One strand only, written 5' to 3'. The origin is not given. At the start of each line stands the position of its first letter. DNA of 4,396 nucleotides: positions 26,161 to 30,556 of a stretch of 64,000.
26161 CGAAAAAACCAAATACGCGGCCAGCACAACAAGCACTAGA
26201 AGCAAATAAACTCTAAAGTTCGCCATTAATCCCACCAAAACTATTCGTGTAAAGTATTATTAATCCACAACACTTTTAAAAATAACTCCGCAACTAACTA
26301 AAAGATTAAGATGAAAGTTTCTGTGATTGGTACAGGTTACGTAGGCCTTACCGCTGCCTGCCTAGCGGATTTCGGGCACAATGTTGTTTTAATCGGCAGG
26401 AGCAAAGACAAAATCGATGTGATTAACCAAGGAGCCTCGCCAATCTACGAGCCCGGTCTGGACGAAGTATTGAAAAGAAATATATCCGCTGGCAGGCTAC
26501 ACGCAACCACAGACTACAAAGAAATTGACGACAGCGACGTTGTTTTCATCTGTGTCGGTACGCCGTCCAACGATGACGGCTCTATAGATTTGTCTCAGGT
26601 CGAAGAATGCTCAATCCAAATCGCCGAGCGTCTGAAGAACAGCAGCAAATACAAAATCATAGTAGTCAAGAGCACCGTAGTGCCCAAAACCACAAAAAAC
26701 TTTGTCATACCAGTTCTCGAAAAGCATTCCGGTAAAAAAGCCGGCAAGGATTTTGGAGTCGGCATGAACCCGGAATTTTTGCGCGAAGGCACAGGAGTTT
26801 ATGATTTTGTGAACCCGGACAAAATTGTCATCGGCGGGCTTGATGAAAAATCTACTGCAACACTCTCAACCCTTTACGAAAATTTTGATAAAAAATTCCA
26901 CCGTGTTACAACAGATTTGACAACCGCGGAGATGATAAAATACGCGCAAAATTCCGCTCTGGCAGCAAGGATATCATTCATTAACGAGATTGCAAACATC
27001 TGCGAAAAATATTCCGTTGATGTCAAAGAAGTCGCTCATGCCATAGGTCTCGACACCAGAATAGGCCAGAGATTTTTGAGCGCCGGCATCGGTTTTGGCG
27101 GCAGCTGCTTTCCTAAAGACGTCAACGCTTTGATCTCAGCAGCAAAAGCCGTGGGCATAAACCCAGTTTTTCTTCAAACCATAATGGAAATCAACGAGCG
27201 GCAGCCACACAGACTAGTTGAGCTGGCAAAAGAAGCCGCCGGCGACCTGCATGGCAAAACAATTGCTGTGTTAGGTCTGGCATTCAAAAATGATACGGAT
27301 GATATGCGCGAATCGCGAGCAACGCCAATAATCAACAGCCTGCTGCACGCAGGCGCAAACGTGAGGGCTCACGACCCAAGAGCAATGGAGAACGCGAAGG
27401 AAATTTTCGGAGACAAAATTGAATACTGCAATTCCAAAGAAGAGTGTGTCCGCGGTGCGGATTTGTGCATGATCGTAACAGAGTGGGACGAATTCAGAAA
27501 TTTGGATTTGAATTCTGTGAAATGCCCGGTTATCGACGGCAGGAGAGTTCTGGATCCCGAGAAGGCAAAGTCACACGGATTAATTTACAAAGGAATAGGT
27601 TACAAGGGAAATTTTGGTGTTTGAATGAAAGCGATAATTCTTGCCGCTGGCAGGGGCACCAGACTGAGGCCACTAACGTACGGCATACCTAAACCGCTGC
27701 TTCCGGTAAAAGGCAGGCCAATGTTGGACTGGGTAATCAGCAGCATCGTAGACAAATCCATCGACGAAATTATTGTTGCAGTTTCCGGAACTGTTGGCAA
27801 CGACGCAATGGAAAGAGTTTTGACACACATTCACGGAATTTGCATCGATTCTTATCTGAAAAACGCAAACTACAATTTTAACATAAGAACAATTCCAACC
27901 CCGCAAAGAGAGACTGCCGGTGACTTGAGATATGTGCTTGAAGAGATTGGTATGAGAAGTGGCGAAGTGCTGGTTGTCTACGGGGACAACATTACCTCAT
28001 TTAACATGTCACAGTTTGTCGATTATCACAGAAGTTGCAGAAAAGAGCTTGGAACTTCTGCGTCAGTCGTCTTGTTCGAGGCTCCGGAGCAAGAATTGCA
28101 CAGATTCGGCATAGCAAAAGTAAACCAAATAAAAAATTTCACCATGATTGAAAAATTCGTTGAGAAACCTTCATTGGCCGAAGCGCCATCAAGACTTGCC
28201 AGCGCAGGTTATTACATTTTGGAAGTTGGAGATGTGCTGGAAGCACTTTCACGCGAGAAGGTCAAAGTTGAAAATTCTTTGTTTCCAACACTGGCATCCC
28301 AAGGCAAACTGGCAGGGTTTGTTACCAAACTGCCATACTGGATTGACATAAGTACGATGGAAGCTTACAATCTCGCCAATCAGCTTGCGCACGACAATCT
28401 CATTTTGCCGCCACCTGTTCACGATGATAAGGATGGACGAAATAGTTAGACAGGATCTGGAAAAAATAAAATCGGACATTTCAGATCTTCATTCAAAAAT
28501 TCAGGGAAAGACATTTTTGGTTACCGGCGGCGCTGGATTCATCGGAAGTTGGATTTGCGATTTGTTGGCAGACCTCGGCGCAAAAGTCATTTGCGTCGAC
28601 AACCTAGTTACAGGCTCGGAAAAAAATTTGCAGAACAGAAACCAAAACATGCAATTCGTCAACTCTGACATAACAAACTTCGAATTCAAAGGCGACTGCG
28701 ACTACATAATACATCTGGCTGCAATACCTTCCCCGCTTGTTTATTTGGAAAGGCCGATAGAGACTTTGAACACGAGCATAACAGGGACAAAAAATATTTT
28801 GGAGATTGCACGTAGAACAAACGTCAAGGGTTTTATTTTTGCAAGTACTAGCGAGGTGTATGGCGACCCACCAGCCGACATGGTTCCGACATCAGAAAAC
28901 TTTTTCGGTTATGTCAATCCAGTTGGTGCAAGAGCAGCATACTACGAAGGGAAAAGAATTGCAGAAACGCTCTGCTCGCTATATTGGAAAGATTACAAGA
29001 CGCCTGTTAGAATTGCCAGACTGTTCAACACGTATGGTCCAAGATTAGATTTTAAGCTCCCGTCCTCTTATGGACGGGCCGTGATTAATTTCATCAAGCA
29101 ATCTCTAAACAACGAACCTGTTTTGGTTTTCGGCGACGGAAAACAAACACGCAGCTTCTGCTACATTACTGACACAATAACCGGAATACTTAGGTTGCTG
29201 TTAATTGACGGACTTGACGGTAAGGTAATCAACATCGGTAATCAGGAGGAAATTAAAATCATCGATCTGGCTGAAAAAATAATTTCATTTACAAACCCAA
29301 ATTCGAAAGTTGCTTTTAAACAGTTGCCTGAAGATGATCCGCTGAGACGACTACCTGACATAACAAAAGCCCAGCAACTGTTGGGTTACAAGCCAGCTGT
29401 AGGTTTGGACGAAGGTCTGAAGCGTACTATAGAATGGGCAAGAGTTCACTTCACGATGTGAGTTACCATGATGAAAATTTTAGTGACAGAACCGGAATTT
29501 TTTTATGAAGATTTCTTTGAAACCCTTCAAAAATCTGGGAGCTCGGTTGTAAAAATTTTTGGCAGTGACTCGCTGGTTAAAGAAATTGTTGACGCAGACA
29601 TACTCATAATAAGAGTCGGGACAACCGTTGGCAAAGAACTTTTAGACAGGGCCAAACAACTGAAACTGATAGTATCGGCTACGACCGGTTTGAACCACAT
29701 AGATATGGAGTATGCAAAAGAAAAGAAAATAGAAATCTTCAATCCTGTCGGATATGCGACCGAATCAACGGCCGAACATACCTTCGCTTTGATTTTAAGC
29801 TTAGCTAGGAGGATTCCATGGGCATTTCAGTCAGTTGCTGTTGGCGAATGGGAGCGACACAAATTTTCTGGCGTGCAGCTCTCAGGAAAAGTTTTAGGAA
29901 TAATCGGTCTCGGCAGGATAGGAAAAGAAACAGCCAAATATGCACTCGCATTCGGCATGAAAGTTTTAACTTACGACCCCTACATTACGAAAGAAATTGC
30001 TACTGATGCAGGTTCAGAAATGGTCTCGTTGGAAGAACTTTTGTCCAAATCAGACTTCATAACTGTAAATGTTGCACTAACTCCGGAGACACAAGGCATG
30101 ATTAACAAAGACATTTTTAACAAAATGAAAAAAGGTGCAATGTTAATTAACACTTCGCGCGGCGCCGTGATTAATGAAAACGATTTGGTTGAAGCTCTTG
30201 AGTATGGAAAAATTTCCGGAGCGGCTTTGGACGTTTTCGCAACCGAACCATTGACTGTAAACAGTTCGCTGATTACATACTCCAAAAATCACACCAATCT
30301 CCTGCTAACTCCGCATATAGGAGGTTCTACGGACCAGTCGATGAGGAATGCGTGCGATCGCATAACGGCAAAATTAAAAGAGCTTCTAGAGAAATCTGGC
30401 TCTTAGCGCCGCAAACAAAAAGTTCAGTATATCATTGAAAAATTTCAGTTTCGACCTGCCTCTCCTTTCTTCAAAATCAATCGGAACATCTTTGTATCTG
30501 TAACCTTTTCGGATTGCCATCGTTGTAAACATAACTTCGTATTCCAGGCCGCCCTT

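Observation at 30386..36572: Three paralogous ArnT/PMT-like GT-C glycosyltransferases paired with two dolichyl-phosphate-sugar-synthase-like GT2 enzymes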

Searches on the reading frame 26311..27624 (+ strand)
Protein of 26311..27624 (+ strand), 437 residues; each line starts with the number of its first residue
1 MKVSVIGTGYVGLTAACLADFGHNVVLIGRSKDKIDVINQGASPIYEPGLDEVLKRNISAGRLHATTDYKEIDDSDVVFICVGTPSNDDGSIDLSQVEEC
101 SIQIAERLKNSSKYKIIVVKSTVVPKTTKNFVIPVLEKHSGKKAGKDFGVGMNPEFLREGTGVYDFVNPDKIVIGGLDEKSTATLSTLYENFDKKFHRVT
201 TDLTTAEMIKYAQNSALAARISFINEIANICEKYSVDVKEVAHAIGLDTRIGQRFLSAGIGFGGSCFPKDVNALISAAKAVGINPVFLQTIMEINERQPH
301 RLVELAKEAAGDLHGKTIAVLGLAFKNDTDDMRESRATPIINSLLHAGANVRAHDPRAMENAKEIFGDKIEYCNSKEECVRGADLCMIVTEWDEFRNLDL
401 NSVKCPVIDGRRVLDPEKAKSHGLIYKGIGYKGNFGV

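Call 10: search_protein_families(library=pfam, proteins=[window:26311-27624:+], max_evalue=0.0001)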
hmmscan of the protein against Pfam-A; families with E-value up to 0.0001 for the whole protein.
window:26311-27624:+ (437 aa): 5 families
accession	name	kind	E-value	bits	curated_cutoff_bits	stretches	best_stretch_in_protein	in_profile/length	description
PF03721.20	UDPG_MGDP_dh_N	-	2e-61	207.2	27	1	1-187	1-186/187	UDP-glucose/GDP-mannose dehydrogenase family, NAD binding domain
PF00984.24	UDPG_MGDP_dh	-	2.7e-36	124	25.4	1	205-296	2-93/94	UDP-glucose/GDP-mannose dehydrogenase family, central domain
PF03720.21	UDPG_MGDP_dh_C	-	3.1e-31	108.2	30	1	319-416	1-103/103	UDP-glucose/GDP-mannose dehydrogenase family, UDP binding domain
PF03807.23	F420_oxidored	-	3.2e-06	28.1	21.6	0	2-83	1-68/94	NADP oxidoreductase coenzyme F420-dependent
PF03446.21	NAD_binding_2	-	9.2e-05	22.9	21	0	2-130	1-102/161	NAD binding domain of 6-phosphogluconate dehydrogenase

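Call 31: search_protein_families(library=ncbifam, proteins=[window:26311-27624:+], max_evalue=1e-10)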
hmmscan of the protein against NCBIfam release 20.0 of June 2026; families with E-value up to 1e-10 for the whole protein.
window:26311-27624:+ (437 aa): 7 families
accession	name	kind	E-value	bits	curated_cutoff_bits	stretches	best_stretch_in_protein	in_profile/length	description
NF041297.1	UDPGDh_AglM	equivalog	1.1e-155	518.8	670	1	1-428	1-427/429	UDP-glucose 6-dehydrogenase AglM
TIGR03026.1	NDP-sugDHase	subfamily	3.2e-147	490.6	189.8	1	1-413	1-408/413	nucleotide sugar dehydrogenase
NF047673.2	TeichurnBiosyTuaD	equivalog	5.8e-131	437.6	700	1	2-430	3-430/439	UDP-glucose 6-dehydrogenase TuaD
NF040825.1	UDPMaNacDH_Arch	equivalog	1.9e-68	231.3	750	1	1-431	1-415/418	UDP-N-acetyl-D-mannosamine dehydrogenase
NF008286.0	PRK11064.1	equivalog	5.9e-49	166.8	459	1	2-408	5-413/420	UDP-N-acetyl-D-mannosamine dehydrogenase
NF011631.0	PRK15057.1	equivalog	1.2e-36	126.7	757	1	1-361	1-342/388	UDP-glucose 6-dehydrogenase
NF011729.0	PRK15182.1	equivalog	1.7e-23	83.1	592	1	2-358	8-357/425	Vi polysaccharide biosynthesis UDP-N-acetylglucosamine C-6 dehydrogenase TviB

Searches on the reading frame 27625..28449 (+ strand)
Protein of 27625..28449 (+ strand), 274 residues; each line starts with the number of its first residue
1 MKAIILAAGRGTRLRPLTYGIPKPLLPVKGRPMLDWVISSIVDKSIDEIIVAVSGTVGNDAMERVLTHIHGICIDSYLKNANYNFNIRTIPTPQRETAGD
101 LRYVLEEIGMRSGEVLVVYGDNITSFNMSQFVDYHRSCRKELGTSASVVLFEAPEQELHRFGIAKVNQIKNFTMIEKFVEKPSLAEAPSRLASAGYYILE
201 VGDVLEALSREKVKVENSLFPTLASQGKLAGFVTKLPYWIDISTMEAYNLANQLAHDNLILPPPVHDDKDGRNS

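Call 10: search_protein_families(library=pfam, proteins=[window:27625-28449:+], max_evalue=0.0001)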
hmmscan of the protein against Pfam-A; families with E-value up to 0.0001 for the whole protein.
window:27625-28449:+ (274 aa): 3 families
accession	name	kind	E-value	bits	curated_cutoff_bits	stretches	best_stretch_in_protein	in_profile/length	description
PF00483.29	NTP_transferase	-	1.6e-32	113.5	21.2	1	2-255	1-242/245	Nucleotidyl transferase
PF12804.13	NTP_transf_3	-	9.6e-10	39.3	27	1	3-121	1-95/160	MobA-like NTP transferase domain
PF01128.25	IspD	-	5e-06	26.9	27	1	2-56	2-54/221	2-C-methyl-D-erythritol 4-phosphate cytidylyltransferase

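Call 31: search_protein_families(library=ncbifam, proteins=[window:27625-28449:+], max_evalue=1e-10)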
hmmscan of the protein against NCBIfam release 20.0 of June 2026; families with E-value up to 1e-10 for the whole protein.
window:27625-28449:+ (274 aa): 15 families
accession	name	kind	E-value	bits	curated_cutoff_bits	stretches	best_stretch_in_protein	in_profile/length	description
NF052502.1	man1P_GTase_Rv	exception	2.8e-25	88.9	440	1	2-248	2-223/352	mannose-1-phosphate guanylyltransferase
TIGR01208.1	rmlA_long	equivalog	4.6e-24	85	320.25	1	2-246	1-225/353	glucose-1-phosphate thymidylyltransferase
TIGR03992.1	Arch_glmU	subfamily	6.9e-24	84.4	292.1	1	1-217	1-191/393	bifunctional sugar-1-phosphate nucleotidylyltransferase/acetyltransferase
NF041313.1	UDPGP_AglF_Halo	equivalog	1.8e-22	80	400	1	1-200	1-175/234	UTP--glucose-1-phosphate uridylyltransferase AglF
TIGR01099.1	galU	equivalog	1.5e-21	77.1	326.8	1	1-213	2-219/261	UTP--glucose-1-phosphate uridylyltransferase GalU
TIGR02091.1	glgC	equivalog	2.2e-20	73.1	424.9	1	2-252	2-256/364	glucose-1-phosphate adenylyltransferase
NF045761.1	NAMPUrTaseMurU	equivalog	3.6e-20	72.8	250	1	1-246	1-218/226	N-acetylmuramate alpha-1-phosphate uridylyltransferase MurU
TIGR02623.1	G1P_cyt_trans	equivalog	3.9e-17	62.5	300.25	1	1-254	1-244/255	glucose-1-phosphate cytidylyltransferase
NF003670.0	PRK05293.1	equivalog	4.8e-17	61.9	470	0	114-252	120-255/382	glucose-1-phosphate adenylyltransferase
NF002023.0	PRK00844.1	subfamily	3.2e-16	59.1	458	1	3-215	9-219/408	glucose-1-phosphate adenylyltransferase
NF001947.0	PRK00725.1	subfamily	2e-15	56.5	470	1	3-252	19-284/426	glucose-1-phosphate adenylyltransferase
NF041173.1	Sug_nt_acttase_Thmprot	equivalog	8.8e-15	54.5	600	1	1-201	1-170/405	bifunctional sugar-1-phosphate nucleotidylyltransferase/acetyltransferase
NF002772.0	PRK02862.1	equivalog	2.6e-14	52.8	537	0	3-184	6-181/429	glucose-1-phosphate adenylyltransferase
NF049965.1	GlMnHpPGnyltfHddC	equivalog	2.7e-12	46.8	300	1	1-219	1-187/221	D-glycero-D-manno-heptose 1-phosphate guanosyltransferase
TIGR01207.1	rmlA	equivalog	9e-11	41.4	360.65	0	2-200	1-176/286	glucose-1-phosphate thymidylyltransferase RfbA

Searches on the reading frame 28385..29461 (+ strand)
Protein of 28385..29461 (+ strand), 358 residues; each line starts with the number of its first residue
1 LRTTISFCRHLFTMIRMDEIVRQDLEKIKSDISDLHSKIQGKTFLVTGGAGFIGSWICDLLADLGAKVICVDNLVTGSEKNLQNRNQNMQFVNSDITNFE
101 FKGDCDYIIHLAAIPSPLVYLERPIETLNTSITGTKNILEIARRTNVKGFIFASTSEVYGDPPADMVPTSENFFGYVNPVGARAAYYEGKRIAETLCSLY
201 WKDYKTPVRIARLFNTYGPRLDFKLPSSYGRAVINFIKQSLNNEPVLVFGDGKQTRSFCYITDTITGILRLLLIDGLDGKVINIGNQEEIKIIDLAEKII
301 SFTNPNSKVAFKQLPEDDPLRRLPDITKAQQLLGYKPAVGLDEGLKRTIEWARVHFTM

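Call 10: search_protein_families(library=pfam, proteins=[window:28385-29461:+], max_evalue=0.0001)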
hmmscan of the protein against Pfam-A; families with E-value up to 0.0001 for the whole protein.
window:28385-29461:+ (358 aa): 5 families
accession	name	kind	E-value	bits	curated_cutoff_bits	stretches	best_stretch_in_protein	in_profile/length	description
PF01370.27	Epimerase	-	2.2e-51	175.1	20.9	1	45-285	2-240/240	NAD dependent epimerase/dehydratase family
PF16363.11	GDP_Man_Dehyd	-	1.2e-47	163.5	27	1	45-348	1-332/332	GDP-mannose 4,6 dehydratase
PF01073.25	3Beta_HSD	-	7.6e-15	55.1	22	1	45-196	1-156/280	3-beta hydroxysteroid dehydrogenase/isomerase family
PF02719.21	Polysacc_synt_2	-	2.5e-11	43.7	20.2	1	45-155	2-128/293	Polysaccharide biosynthesis protein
PF07993.18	NAD_binding_4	-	4e-07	29.9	20.1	1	104-214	88-205/258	Male sterility protein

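Call 31: search_protein_families(library=ncbifam, proteins=[window:28385-29461:+], max_evalue=1e-10)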
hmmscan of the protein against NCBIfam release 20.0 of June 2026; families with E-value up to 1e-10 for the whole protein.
window:28385-29461:+ (358 aa): 15 families
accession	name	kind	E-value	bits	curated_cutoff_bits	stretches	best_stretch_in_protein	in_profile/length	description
TIGR04180.1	EDH_00030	hypoth_equivalog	1.1e-42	146.1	475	1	45-338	2-295/297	NAD-dependent 4,6-dehydratase LegB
TIGR01181.1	dTDP_gluc_dehyt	equivalog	3.1e-38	131.7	365.1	1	44-353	2-312/321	dTDP-glucose 4,6-dehydratase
NF011728.1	PRK15181.1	equivalog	1.7e-30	106.2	760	1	40-352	14-337/348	Vi polysaccharide biosynthesis UDP-N-acetylglucosaminuronic acid C-4 epimerase TviC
TIGR01179.1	galE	equivalog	2.7e-30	105.3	262.3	1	44-353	2-326/332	UDP-glucose 4-epimerase GalE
NF008872.0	PRK11908.1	equivalog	9.6e-28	97.2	294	1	43-355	3-338/349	bifunctional UDP-4-keto-pentose/UDP-xylose synthase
NF005998.1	PRK08125.1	equivalog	4.3e-24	84.9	777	1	38-351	312-648/649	bifunctional UDP-4-amino-4-deoxy-L-arabinose formyltransferase/UDP-glucuronic acid oxidase ArnA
TIGR02197.1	heptose_epim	equivalog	2e-23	83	274.6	1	45-351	2-312/316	ADP-glyceromanno-heptose 6-epimerase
NF007582.0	PRK10217.1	equivalog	1.7e-20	73.5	698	1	42-352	2-331/355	dTDP-glucose 4,6-dehydratase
NF007490.0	PRK10084.1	subfamily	1.3e-19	70.4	649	1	44-352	3-334/361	dTDP-glucose 4,6-dehydratase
TIGR02622.1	CDP_4_6_dhtase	equivalog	2.4e-19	69.7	278.45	1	40-354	3-332/352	CDP-glucose 4,6-dehydratase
NF047922.1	GDPFucSynFcl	equivalog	4.1e-19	69.2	500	1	42-351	3-300/308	GDP-L-fucose synthase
NF007956.0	PRK10675.1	subfamily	7.3e-16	58.2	394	1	44-255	3-224/338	UDP-glucose 4-epimerase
NF008360.0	PRK11150.1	equivalog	2.2e-12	46.8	452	1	45-316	3-266/310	ADP-glyceromanno-heptose 6-epimerase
TIGR03466.1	HpnA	hypoth_equivalog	1.1e-11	44.3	367.65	0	43-237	2-189/327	hopanoid-associated sugar epimerase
NF042422.1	oxyalk_red_OleD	equivalog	3.2e-11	43.2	580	0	44-195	3-148/329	2-alkyl-3-oxoalkanoate reductase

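Call 81: search_solved_structures(query=window:28424-29461:+, max_evalue=1e-20)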
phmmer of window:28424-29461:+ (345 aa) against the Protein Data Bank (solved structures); distinct sequences matched with E-value up to 1e-20: 40.
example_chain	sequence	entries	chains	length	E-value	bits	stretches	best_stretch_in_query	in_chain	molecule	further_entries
2b69_A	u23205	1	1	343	2.5e-76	260.2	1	24-340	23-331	UDP-glucuronate decarboxylase 1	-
4gll_A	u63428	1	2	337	5.3e-76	259.2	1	29-340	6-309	UDP-glucuronic acid decarboxylase 1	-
4m55_A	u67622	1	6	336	2.8e-75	256.8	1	29-340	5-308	UDP-glucuronic acid decarboxylase 1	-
4lk3_A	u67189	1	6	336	3.8e-75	256.3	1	29-340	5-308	UDP-glucuronic acid decarboxylase 1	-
8vr2_A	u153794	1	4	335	8.9e-42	146.6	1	26-341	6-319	NAD-dependent epimerase/dehydratase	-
6zl6_A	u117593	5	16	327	1.1e-39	139.7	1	31-338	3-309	Epimerase domain-containing protein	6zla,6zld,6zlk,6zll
6pmh_A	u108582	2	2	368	1.6e-39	139.3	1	21-340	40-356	UDP-glucose 4-epimerase related protein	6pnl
6zlj_A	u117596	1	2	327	2.1e-39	138.8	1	31-338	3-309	Epimerase domain-containing protein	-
4zrm_A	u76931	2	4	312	1.5e-38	136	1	30-340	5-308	UDP-glucose 4-epimerase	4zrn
8rdg_A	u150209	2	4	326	1.9e-33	119.3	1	31-336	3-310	SDR family NAD(P)-dependent oxidoreductase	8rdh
6dnt_A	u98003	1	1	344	2.7e-33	118.8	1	27-338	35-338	NAD-dependent epimerase/dehydratase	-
3icp_A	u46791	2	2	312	5e-33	117.9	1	31-337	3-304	NAD-dependent epimerase/dehydratase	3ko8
8rdi_A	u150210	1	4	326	5e-33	117.9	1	31-336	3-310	SDR family NAD(P)-dependent oxidoreductase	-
6bwl_A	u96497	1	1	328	1.3e-31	113.2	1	31-340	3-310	Pal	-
1sb8_A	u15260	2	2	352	2.1e-31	112.6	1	26-339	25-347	wbpP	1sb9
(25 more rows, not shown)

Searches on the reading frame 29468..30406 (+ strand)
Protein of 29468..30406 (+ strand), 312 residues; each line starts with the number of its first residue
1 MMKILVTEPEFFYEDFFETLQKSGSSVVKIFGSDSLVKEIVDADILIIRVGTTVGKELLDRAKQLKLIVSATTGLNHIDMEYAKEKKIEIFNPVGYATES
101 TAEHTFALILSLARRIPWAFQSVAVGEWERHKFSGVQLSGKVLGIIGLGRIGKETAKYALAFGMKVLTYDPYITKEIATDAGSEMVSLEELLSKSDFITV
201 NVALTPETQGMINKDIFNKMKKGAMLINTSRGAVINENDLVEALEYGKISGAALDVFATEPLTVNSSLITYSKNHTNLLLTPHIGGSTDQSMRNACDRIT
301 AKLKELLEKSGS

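Call 4: search_protein_families(library=pfam, proteins=[window:29468-30406:+], max_evalue=0.01)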
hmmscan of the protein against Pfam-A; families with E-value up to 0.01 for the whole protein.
window:29468-30406:+ (312 aa): 9 families
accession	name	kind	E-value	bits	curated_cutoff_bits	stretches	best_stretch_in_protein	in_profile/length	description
PF02826.25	2-Hacid_dh_C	-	2.2e-62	210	25.1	1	106-285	1-178/178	D-isomer specific 2-hydroxyacid dehydrogenase, NAD binding domain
PF00389.36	2-Hacid_dh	-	4.9e-23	81.7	24.6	1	33-307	30-124/134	D-isomer specific 2-hydroxyacid dehydrogenase, catalytic domain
PF03446.21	NAD_binding_2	-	3.8e-08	34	21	1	143-245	2-108/161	NAD binding domain of 6-phosphogluconate dehydrogenase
PF00670.27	AdoHcyase_NAD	-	3.2e-06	27.8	27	1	135-230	18-110/162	S-adenosyl-L-homocysteine hydrolase, NAD binding domain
PF07991.19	KARI_N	-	0.00033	20.7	20.6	1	138-235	2-99/165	Acetohydroxy acid isomeroreductase, NADPH-binding domain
PF03807.23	F420_oxidored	-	0.0027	18.7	21.6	0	143-228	2-90/94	NADP oxidoreductase coenzyme F420-dependent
PF13241.12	NAD_binding_7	-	0.0032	18.5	22.1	0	136-229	3-91/104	Putative NAD(P)-binding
PF01262.27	AlaDh_PNT_C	-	0.0041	17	23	0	137-227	24-126/214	Alanine dehydrogenase/PNT, C-terminal domain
PF03721.20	UDPG_MGDP_dh_N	-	0.0047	16.9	27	0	13-76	47-108/187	UDP-glucose/GDP-mannose dehydrogenase family, NAD binding domain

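Call 5: search_protein_families(library=ncbifam, proteins=[window:29468-30406:+], max_evalue=0.01)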
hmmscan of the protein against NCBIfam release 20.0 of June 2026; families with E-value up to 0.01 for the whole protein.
window:29468-30406:+ (312 aa): 34 families (the best 25 are shown)
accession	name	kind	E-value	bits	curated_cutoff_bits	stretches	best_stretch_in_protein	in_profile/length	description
TIGR01327.1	PGDH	equivalog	3.9e-86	289.9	454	1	32-308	30-302/525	phosphoglycerate dehydrogenase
NF009714.1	PRK13243.1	equivalog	2.1e-66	224.5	455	1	33-301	36-306/332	glyoxylate reductase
NF008759.0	PRK11790.1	equivalog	5.6e-66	222.9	404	1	29-309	41-319/410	phosphoglycerate dehydrogenase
NF006263.0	PRK08410.1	equivalog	5e-63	213.3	389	1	20-309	19-309/311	D-2-hydroxyacid dehydrogenase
NF005069.0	PRK06487.1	equivalog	6.2e-59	199.6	448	1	35-298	41-302/320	2-hydroxyacid dehydrogenase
NF005387.0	PRK06932.1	equivalog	1.1e-52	178.9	492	1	33-308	35-311/314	2-hydroxyacid dehydrogenase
NF011938.0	PRK15409.1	equivalog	2.6e-47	161.4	492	1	47-294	49-296/324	glyoxylate/hydroxypyruvate reductase GhrB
NF005750.0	PRK07574.1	equivalog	7.3e-46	156.9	329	1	35-309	83-355/386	NAD-dependent formate dehydrogenase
NF000492.1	vanH_gen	exception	6.2e-42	143.7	540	1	65-297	67-301/312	D-lactate dehydrogenase VanH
NF041369.1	Dhydh_Halo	equivalog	2.4e-41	141.9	400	1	53-304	44-292/305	D-2-hydroxyacid dehydrogenase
NF001309.0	PRK00257.1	equivalog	1.9e-40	139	434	1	2-302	1-273/379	4-phosphoerythronate dehydrogenase PdxB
NF005027.0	PRK06436.1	equivalog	1.4e-36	126.2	261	1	38-308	30-281/303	2-hydroxyacid dehydrogenase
NF000371.1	vanH_Agroup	exception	5.9e-35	121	700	1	64-299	71-308/322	VanH-A/VanH-Pt family D-lactate dehydrogenase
NF006374.0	PRK08605.1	subfamily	5.4e-34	117.7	356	1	65-295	70-310/332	D-lactate dehydrogenase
NF009127.0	PRK12480.1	equivalog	8.3e-34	117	579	1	65-295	70-308/330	D-lactate dehydrogenase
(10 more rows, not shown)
